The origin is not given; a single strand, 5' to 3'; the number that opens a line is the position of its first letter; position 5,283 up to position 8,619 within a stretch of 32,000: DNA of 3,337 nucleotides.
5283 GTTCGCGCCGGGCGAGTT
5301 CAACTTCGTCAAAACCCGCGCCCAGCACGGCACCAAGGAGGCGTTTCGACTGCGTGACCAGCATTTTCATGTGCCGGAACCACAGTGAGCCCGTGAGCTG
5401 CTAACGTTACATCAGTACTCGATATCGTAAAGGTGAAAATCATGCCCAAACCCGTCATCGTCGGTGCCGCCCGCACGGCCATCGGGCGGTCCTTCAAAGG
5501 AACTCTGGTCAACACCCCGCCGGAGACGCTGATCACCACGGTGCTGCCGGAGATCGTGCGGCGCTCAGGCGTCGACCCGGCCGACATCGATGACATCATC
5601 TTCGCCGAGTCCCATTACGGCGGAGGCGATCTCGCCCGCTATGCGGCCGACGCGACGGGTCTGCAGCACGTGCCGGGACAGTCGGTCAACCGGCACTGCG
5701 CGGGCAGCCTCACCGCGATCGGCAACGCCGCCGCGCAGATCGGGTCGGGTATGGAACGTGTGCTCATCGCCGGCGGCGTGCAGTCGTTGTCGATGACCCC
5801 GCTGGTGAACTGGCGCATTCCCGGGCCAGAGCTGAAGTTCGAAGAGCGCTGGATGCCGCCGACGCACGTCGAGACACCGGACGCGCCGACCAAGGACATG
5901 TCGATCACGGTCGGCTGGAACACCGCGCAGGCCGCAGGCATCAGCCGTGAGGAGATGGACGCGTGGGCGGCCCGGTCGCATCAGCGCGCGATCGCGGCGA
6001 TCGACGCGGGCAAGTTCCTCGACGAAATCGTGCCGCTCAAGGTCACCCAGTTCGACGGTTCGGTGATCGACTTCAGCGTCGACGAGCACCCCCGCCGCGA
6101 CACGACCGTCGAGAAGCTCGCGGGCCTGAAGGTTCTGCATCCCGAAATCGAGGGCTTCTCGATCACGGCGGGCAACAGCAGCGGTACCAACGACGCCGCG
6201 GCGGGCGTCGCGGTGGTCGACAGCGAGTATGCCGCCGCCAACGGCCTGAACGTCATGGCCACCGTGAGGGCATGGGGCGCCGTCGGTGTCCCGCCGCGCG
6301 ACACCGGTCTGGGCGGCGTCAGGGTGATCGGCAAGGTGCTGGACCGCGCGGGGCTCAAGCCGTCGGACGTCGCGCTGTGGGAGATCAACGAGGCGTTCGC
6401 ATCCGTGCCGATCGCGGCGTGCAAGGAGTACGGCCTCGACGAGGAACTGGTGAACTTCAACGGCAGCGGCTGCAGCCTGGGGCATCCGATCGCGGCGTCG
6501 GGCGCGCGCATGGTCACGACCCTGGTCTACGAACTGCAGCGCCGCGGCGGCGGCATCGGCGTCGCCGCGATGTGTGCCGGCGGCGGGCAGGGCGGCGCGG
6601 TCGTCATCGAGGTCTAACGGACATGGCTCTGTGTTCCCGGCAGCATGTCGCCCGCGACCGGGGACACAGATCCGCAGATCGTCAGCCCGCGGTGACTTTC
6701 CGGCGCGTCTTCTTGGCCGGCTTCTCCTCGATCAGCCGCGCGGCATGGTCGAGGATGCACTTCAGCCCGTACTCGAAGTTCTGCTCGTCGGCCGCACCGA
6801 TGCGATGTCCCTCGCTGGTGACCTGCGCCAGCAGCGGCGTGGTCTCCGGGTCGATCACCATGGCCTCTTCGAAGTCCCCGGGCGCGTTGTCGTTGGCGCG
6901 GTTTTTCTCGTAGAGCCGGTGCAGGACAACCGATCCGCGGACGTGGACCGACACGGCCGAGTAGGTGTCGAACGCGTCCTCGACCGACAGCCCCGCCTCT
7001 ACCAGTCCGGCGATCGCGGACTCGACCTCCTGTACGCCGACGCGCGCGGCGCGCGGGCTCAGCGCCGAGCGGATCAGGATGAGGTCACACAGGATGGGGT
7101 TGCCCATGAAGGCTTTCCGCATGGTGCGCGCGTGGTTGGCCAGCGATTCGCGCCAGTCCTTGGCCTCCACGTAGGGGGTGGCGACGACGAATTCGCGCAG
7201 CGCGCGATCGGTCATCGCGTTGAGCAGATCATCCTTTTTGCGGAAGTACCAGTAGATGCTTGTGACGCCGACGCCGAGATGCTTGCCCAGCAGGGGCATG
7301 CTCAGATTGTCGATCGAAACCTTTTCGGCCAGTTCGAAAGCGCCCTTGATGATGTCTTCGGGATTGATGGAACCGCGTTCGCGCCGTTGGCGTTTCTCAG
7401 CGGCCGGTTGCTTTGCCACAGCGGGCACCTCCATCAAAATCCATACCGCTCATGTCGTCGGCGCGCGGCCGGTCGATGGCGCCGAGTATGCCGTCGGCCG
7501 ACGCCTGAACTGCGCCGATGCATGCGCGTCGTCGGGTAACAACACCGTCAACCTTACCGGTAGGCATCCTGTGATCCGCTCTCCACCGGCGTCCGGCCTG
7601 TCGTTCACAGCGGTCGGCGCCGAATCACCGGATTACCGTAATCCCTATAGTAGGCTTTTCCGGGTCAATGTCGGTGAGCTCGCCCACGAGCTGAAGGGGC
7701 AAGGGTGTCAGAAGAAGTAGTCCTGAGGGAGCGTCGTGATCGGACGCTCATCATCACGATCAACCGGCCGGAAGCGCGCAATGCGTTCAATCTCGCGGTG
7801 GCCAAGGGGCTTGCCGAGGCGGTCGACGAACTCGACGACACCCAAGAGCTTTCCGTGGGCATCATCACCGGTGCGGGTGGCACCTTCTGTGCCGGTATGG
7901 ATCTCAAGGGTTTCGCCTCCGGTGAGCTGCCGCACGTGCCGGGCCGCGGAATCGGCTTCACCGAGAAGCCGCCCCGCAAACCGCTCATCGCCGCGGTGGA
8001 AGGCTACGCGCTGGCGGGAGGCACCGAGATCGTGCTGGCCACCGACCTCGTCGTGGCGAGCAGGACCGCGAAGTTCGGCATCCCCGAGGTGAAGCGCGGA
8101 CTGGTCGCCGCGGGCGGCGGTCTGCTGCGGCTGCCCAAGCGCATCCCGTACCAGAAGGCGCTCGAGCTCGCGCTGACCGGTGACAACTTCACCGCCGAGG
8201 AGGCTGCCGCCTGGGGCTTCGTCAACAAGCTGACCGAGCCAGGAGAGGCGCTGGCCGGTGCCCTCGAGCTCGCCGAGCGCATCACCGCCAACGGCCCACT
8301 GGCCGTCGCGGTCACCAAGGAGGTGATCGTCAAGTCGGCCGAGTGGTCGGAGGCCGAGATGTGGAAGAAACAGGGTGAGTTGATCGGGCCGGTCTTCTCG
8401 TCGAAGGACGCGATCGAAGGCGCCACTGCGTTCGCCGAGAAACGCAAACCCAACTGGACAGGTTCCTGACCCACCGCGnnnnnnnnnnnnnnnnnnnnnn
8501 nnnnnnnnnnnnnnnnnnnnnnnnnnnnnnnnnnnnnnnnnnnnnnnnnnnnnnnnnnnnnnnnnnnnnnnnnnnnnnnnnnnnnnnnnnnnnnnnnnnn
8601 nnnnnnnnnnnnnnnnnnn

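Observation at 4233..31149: One AT-rich 19-bp palindrome in eight promoter regions: candidate operator of an uncharacterised TetR regulon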

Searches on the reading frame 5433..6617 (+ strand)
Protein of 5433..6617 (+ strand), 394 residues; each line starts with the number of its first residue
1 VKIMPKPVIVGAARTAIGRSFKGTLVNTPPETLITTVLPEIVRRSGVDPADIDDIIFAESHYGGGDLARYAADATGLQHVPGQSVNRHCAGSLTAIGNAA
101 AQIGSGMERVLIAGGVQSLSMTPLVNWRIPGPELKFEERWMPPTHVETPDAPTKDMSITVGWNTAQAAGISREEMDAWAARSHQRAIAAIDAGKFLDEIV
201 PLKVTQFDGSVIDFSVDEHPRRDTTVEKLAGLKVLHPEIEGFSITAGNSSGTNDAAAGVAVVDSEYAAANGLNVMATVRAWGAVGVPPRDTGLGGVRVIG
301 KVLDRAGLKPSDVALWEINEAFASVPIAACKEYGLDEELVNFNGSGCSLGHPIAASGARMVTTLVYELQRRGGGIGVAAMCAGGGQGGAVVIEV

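Call 5: search_protein_families(library=pfam, proteins=[window:5433-6617:+])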
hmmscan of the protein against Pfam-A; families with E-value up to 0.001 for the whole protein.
window:5433-6617:+ (394 aa): 2 families
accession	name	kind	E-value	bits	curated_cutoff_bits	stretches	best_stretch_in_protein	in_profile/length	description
PF00108.29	Thiolase_N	-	1.2e-50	172.7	26.4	1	8-263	2-258/260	Thiolase, N-terminal domain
PF02803.24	Thiolase_C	-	1e-38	132.1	27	1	273-393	2-122/123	Thiolase, C-terminal domain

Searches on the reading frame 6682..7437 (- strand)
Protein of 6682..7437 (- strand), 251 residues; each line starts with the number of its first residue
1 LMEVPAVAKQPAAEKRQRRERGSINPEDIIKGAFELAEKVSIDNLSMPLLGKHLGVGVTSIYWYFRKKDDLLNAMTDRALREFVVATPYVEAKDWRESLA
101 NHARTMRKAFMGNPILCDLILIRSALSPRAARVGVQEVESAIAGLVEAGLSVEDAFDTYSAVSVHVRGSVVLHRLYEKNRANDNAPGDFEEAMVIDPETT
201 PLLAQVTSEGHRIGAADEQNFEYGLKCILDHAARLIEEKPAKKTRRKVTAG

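Call 5: search_protein_families(library=pfam, proteins=[window:6682-7437:-])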
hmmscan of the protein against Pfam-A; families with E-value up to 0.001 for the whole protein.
window:6682-7437:- (251 aa): 2 families
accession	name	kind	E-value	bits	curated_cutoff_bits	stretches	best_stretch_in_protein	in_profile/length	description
PF00440.29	TetR_N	-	6.5e-13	48.7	24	1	29-75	1-47/47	Bacterial regulatory proteins, tetR family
PF02909.22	TetR_C_1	-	2.5e-11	44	21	1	88-230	2-140/146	Tetracyclin repressor-like, C-terminal domain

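Call 12: search_protein_families(library=ncbifam, proteins=[window:6682-7437:-])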
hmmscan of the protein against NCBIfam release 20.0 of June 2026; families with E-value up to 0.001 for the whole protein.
window:6682-7437:- (251 aa): 3 families
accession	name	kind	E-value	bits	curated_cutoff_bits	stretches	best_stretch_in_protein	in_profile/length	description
NF010319.1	PRK13756.1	equivalog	2.1e-21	76.7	265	1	25-232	3-195/199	tetracycline resistance transcriptional repressor TetR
NF038211.1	MFT_alt_reg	equivalog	9e-09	36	285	1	27-185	4-154/193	mycofactocin system transcriptional regulator MftR2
TIGR03384.1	betaine_BetI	equivalog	0.00091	19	201.3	0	24-84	8-68/189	choline-binding transcriptional repressor BetI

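Call 13: find_homologous_proteins(query=window:6682-7437:-, max_evalue=1e-20)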
Query window:6682-7437:- (251 aa): 1938 proteins with E <= 1e-20 among 3403 candidates; the best 120 are listed.
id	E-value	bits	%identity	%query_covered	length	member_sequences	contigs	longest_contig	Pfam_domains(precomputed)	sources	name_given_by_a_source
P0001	3.5e-158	542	100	100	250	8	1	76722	PF00440.30,PF02909.23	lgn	-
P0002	4.9e-154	529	96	100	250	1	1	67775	PF00440.30,PF02909.23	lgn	-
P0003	1.7e-153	527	96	100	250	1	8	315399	PF00440.30,PF02909.23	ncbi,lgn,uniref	ncbi:TetR/AcrR family transcriptional regulator [Mycolicibacterium goodii]|uniref:TetR/AcrR family t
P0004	2.4e-153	526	96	100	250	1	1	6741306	PF00440.30,PF02909.23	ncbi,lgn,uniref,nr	ncbi:TetR/AcrR family transcriptional regulator C-terminal domain-containing protein [Mycolicibacter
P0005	2.4e-153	526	96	100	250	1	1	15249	PF00440.30,PF02909.23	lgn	-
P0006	6.7e-150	515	96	98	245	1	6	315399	PF00440.30,PF02909.23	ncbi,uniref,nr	ncbi:TetR/AcrR family transcriptional regulator C-terminal domain-containing protein [Mycolicibacter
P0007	9.2e-150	515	95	98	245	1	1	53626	PF00440.30,PF02909.23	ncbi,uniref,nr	ncbi:TetR/AcrR family transcriptional regulator C-terminal domain-containing protein [Mycolicibacter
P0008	9.2e-150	515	95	98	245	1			PF00440.30,PF02909.23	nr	nr:TetR/AcrR family transcriptional regulator C-terminal domain-containing protein [Mycolicibacteriu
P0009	1.4e-143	494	90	99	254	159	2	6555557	PF00440.30,PF02909.23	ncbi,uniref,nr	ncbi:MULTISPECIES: TetR/AcrR family transcriptional regulator [unclassified Mycobacterium]|uniref:Te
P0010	1.7e-141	488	91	98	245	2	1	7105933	PF00440.30,PF02909.23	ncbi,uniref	ncbi:TetR/AcrR family transcriptional regulator [Mycolicibacterium goodii]|uniref:TetR/AcrR family t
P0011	1.3e-137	475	89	96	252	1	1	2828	PF00440.30,PF02909.23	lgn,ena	-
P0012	2.4e-136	471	89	96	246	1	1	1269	PF00440.30,PF02909.23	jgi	jgi:AcrR family transcriptional regulator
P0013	1.1e-135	469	88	94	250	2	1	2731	PF00440.30,PF02909.23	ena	-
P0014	2.0e-131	455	83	98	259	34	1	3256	PF00440.30,PF02909.23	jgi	jgi:AcrR family transcriptional regulator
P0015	3.3e-131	454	82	99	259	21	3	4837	PF00440.30,PF02909.23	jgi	jgi:AcrR family transcriptional regulator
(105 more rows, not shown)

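Call 14: find_related_loci(query=window:6682-7437:-, collection=genome_contigs, flank=10000)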
Query window:6682-7437:- (251 aa) in genome_contigs; peptide patterns used: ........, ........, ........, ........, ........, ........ (x = any residue, [..] = any of these).
600 stretches matched a pattern (row limit reached: there are more); 534 encode a relative of the query (tblastn E <= 1e-3); the best 80 are kept; 80 distinct loci.
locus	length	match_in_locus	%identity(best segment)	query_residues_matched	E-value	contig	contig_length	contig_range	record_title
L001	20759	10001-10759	91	2-250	2e-153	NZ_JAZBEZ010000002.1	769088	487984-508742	Mycolicibacterium sp. 050232 contig00002, whole genome shotgun sequence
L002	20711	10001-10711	94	1-237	8e-154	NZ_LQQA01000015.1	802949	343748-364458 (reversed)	Mycolicibacterium wolinskyi strain ATCC 700010 contig_22, whole genome shotgun sequence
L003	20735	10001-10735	92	3-247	2e-153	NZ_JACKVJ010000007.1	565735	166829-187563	Mycolicibacterium houstonense strain DSM 44676 MHOUDSM44676_contig000010, whole genome shotgun sequence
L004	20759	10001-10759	90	2-250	3e-153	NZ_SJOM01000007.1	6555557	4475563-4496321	Mycobacterium sp. DL99 Scaffold_1, whole genome shotgun sequence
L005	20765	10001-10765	89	2-250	1e-152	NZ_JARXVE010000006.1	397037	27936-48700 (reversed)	Mycolicibacterium frederiksbergense strain AC80 Ga0498898_06, whole genome shotgun sequence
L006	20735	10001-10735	92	2-244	1e-152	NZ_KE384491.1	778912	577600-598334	Mycobacterium sp. URHD0025 H977DRAFT_scaffold00002.2, whole genome shotgun sequence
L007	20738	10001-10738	91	2-247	9e-153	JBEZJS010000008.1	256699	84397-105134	Mycobacterium sp. NPDC049093 NPDC049093_31_E11.ctg-0008, whole genome shotgun sequence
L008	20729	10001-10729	91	2-246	5e-152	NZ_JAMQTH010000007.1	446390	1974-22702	Mycobacterium sp. 21AC1 NODE_7_length_446390_cov_95.094250, whole genome shotgun sequence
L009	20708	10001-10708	93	2-237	2e-151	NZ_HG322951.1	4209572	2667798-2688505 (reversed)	Mycolicibacterium septicum DSM 44393 strain type strain: DSM 44393, whole genome shotgun sequence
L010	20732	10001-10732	91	2-245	2e-151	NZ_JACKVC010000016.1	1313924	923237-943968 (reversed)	Mycolicibacterium porcinum strain DSM 44242 MPCMDSM44242_contig000016, whole genome shotgun sequence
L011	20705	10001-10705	94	3-237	8e-151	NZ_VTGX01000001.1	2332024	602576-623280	Mycolicibacterium sp. CBMA 247 strain CBMA247 Contig1, whole genome shotgun sequence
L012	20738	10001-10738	89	2-247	1e-150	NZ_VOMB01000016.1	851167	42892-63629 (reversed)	[Mycobacterium] fortunisiensis strain TNTM28 N1_L851167, whole genome shotgun sequence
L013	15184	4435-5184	88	2-249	3e-150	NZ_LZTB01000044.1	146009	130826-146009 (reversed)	Mycobacterium sp. 852013-50091_SCH5140682 contig_138, whole genome shotgun sequence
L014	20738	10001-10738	91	2-247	3e-150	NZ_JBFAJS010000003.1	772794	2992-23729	Mycobacterium sp. NPDC050441 NPDC050441_58_H4.ctg-0003, whole genome shotgun sequence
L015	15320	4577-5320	89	2-247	6e-150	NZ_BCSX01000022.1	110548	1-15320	Mycolicibacterium brisbanense strain JCM15654, whole genome shotgun sequence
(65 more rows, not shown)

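Call 19: search_solved_structures(query=window:6682-7437:-, max_evalue=0.00001)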
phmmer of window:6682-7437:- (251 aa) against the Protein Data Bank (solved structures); distinct sequences matched with E-value up to 0.00001: 40.
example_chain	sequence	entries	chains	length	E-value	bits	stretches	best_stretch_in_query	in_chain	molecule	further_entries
5mru_A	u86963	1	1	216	2.1e-15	60.1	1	24-234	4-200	Tetracycline Repressor, class A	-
9dt3_A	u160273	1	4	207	1.8e-12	50.5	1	26-177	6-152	Sulfonylurea repressor EsR (L11-C6)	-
2ns7_A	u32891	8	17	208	2.4e-11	46.9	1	26-177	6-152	Tetracycline repressor protein | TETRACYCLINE REPRESSOR PROTEIN CLASS B FROM TRANSPOSON TN10, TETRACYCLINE REPRESSOR PROTEI | Tetracycline repressor protein cla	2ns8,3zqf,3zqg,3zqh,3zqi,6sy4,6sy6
9dt2_A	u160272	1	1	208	3e-11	46.5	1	25-177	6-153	Sulfonylurea repressor EsR (L7-D1)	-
8oo2_A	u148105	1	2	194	3.1e-11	46.5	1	24-171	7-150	Putative transcriptional regulator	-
3fiw_A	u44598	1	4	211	3.5e-11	46.3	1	23-111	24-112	Putative tetR-family transcriptional regulator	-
9dt4_A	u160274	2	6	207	7.9e-11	45.2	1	26-178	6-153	Sulfonylurea repressor CsR (L4.2-20)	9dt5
4ac0_A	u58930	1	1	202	5.8e-10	42.3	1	26-175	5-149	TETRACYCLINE REPRESSOR PROTEIN CLASS B FROM TRANSPOSON TN1 0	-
4b1r_A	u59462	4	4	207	8.7e-10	41.8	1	24-174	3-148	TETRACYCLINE REPRESSOR PROTEIN CLASS D | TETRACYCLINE REPRESSOR, CLASS D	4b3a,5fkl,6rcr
2y2z_A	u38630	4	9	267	1.6e-09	40.9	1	10-231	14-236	PUTATIVE REPRESSOR SIMREG2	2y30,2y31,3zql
5fko_A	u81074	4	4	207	1.9e-09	40.7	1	24-176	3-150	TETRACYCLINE REPRESSOR, CLASS D, E147A MUTANT | Tetracycline repressor protein class D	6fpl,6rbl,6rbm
6rxb_B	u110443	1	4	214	2.3e-09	40.4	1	28-182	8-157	Tetracycline repressor protein class G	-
2xrl_A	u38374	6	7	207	2.3e-09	40.3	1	24-174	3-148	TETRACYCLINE REPRESSOR PROTEIN CLASS D | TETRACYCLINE REPRESSOR, CLASS D | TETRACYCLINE REPRESSOR, CLASS D, T103A MUTANT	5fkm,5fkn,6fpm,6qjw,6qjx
1bjz_A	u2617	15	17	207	2.4e-09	40.3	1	24-174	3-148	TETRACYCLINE REPRESSOR | Tetracycline repressor protein class D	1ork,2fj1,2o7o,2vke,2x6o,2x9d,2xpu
2tct_A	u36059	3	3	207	2.5e-09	40.3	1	24-174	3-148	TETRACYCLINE REPRESSOR | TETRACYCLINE REPRESSOR PROTEIN CLASS D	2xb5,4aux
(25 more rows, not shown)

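Call 39: list_cluster_members(proteins=[P0001, P0121, P0004, P0009])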
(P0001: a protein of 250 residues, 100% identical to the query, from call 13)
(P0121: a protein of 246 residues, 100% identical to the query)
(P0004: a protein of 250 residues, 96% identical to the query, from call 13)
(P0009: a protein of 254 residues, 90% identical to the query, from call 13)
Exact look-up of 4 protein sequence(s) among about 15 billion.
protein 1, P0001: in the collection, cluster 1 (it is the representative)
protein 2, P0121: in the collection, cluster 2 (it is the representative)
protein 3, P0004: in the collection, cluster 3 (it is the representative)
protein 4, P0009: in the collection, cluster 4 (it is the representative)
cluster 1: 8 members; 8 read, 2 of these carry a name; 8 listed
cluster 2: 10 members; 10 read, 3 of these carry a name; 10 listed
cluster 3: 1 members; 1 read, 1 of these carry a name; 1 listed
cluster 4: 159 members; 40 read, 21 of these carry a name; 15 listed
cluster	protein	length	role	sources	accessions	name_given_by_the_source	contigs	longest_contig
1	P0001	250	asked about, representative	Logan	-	-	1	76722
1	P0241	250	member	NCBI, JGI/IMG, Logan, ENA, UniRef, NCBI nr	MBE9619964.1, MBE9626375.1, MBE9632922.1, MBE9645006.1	TetR/AcrR family transcriptional regulator [Mycolicibacterium smegmatis] | AcrR family transcriptional regulator | TetR/AcrR family transcriptional regulator n=1 Tax=Mycolicibacterium smegmatis TaxID=1772 ...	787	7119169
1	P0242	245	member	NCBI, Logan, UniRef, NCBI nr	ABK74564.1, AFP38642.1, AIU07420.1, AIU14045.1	TetR family transcriptional regulator [Mycolicibacterium smegmatis] | TetR family transcriptional regulator n=3 Tax=Mycolicibacterium smegmatis TaxID=1772 ... | transcriptional regulator, TetR family protein [Mycolicibacterium smegmatis MC2 155]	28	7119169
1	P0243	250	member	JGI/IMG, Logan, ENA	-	-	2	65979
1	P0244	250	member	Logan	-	-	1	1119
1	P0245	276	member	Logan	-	-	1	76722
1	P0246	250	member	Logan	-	-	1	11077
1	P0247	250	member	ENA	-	-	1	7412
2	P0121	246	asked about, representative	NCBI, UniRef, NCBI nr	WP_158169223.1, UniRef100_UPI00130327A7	TetR/AcrR family transcriptional regulator [Mycolicibacterium smegmatis] | TetR/AcrR family transcriptional regulator n=1 Tax=Mycolicibacterium smegmatis TaxID=1772 ... | TetR family transcriptional regulator [Mycolicibacterium smegmatis]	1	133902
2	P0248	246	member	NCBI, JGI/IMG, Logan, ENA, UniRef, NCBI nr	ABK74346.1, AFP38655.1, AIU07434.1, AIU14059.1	TetR/AcrR family transcriptional regulator [Mycolicibacterium smegmatis] | Transcriptional regulator, TetR family n=2 Tax=Mycolicibacterium smegmatis (strain ATCC ... | TetR family transcriptional regulator [Mycolicibacterium smegmatis]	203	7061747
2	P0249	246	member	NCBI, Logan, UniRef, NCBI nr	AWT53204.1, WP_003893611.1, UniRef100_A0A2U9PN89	TetR/AcrR family transcriptional regulator [Mycolicibacterium smegmatis] | Transcriptional regulator, TetR family protein n=1 Tax=Mycolicibacterium smegmatis ... | TetR family transcriptional regulator [Mycolicibacterium smegmatis]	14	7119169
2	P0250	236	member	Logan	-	-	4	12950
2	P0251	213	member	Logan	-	-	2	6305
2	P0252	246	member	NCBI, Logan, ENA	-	-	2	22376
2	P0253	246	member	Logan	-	-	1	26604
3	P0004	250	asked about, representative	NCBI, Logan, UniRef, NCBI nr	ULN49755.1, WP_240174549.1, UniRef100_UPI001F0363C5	TetR/AcrR family transcriptional regulator C-terminal domain-containing protein ... | TetR/AcrR family transcriptional regulator n=1 Tax=Mycolicibacterium goodii TaxID=134601 ...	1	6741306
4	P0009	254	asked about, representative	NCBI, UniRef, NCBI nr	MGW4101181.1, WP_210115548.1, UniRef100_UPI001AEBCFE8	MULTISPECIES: TetR/AcrR family transcriptional regulator [unclassified Mycobacterium] | TetR/AcrR family transcriptional regulator n=1 Tax=Mycobacterium sp. DL99 TaxID=2528957 ... | TetR/AcrR family transcriptional regulator C-terminal domain-containing protein ...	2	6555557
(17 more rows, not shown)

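Call 62: predict_structure(alignment_id=A1)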
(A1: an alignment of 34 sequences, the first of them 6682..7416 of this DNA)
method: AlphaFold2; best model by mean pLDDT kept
length: 244 residues; sequences in the alignment: 34
mean_pLDDT: 79.6   pTM: 0.72
mean pLDDT of the five models: 79.6, 79.5, 77.7, 77.5, 77.0
residues with pLDDT >= 90: 88; 70-90: 97; 50-70: 40; < 50: 19
segments of 3 or more residues with pLDDT < 50: 1-10, 237-240, 242-244
pLDDT, mean of each block of 10 residues (from residue 1): 44 70 94 88 94 92 88 65 83 90 84 68 71 89 95 91 86 66 65 84 75 92 96 56 45
secondary structure, 60 per line:
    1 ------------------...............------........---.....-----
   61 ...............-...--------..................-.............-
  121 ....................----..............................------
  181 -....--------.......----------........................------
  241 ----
elements in order: H19-33 H40-47 H51-55 H61-75 H88-105 H107-119 H121-140 H145-174 H182-185 H194-200 H211-234

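Call 64: fold_search(model_id=the predicted structure, library=pdb)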
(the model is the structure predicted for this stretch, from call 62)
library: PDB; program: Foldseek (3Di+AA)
matches with E <= 10: 875; with E <= 0.001: 114
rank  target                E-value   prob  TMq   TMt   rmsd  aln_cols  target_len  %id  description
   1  9dt5_A                2.1e-07  1.00  0.58  0.69   5.0       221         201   24  Crystal structure of the engineered sulfonylurea repressor CsR (L4.2-20), bound to chlorsulfuron (released 2025-10-08)
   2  9dt5_D                2.5e-07  1.00  0.58  0.69   5.3       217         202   25  Crystal structure of the engineered sulfonylurea repressor CsR (L4.2-20), bound to chlorsulfuron (released 2025-10-08)
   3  9dt4_B                4.2e-07  1.00  0.59  0.70   5.1       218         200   25  Crystal structure of the engineered sulfonylurea repressor CsR (L4.2-20), apo form (released 2025-10-08)
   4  2xrl                  5.2e-07  1.00  0.60  0.69   5.5       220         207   23  Tet-repressor class D T103A with doxycycline (released 2011-10-05)
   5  9dt5_C                5.2e-07  1.00  0.60  0.71   4.7       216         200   25  Crystal structure of the engineered sulfonylurea repressor CsR (L4.2-20), bound to chlorsulfuron (released 2025-10-08)
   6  6rgx_B                8.7e-07  1.00  0.57  0.69   5.5       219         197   21  TETR(D) N82A MUTANT IN COMPLEX WITH DOXYCYCLINE AND MAGNESIUM (released 2019-08-21)
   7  9dt4_A                9.1e-07  1.00  0.58  0.68   5.3       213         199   24  Crystal structure of the engineered sulfonylurea repressor CsR (L4.2-20), apo form (released 2025-10-08)
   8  5fkl                  9.9e-07  1.00  0.61  0.71   4.9       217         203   24  TetR(D) H100A mutant in complex with anhydrotetracycline and magnesium (released 2016-04-06)
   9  2fj1                  1.0e-06  1.00  0.61  0.71   5.3       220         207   23  Crystal Structure Analysis of Tet Repressor (class D) in Complex with 7-Chlortetracycline-Nickel(II) (released 2007-01-09)
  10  9dt5_B                1.0e-06  1.00  0.59  0.69   5.4       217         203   24  Crystal structure of the engineered sulfonylurea repressor CsR (L4.2-20), bound to chlorsulfuron (released 2025-10-08)
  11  2xb5                  1.1e-06  1.00  0.62  0.72   5.1       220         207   21  Tet repressor (class D) in complex with 7-Iodotetracycline (released 2010-10-06)
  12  6rbl                  1.1e-06  1.00  0.60  0.71   4.9       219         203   21  TETR(D) E147A MUTANT IN COMPLEX WITH DOXYCYCLINE AND MAGNESIUM (released 2019-08-21)
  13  6rbm                  1.1e-06  1.00  0.62  0.72   4.8       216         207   22  TETR(D) E147A MUTANT IN COMPLEX WITH MINOCYCLINE AND MAGNESIUM (released 2019-08-21)
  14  4b1r                  1.2e-06  1.00  0.61  0.74   4.9       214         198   23  Tetracycline repressor class D mutant H100A in complex with iso-7- Chlortetracycline (released 2013-07-24)
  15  3zqg_A                1.2e-06  1.00  0.63  0.73   4.8       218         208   25  Structure of Tetracycline repressor in complex with antiinducer peptide-TAP2 (released 2011-12-28)
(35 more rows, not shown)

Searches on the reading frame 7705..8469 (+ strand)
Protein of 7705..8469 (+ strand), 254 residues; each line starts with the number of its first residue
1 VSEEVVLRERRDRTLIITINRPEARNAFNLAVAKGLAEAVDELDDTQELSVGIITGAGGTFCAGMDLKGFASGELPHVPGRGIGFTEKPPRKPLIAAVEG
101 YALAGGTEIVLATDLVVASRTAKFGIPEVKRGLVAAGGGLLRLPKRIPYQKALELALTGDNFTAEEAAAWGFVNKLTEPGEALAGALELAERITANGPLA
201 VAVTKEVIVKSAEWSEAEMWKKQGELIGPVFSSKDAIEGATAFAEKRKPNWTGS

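Call 5: search_protein_families(library=pfam, proteins=[window:7705-8469:+])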
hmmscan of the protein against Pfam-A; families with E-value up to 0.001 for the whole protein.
window:7705-8469:+ (254 aa): 2 families
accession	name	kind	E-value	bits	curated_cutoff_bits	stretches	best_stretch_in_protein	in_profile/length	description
PF00378.25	ECH_1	-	5.5e-52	177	27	1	15-253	7-250/251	Enoyl-CoA hydratase/isomerase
PF16113.10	ECH_2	-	5.1e-25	89.1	27.2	1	16-177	3-172/335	Enoyl-CoA hydratase/isomerase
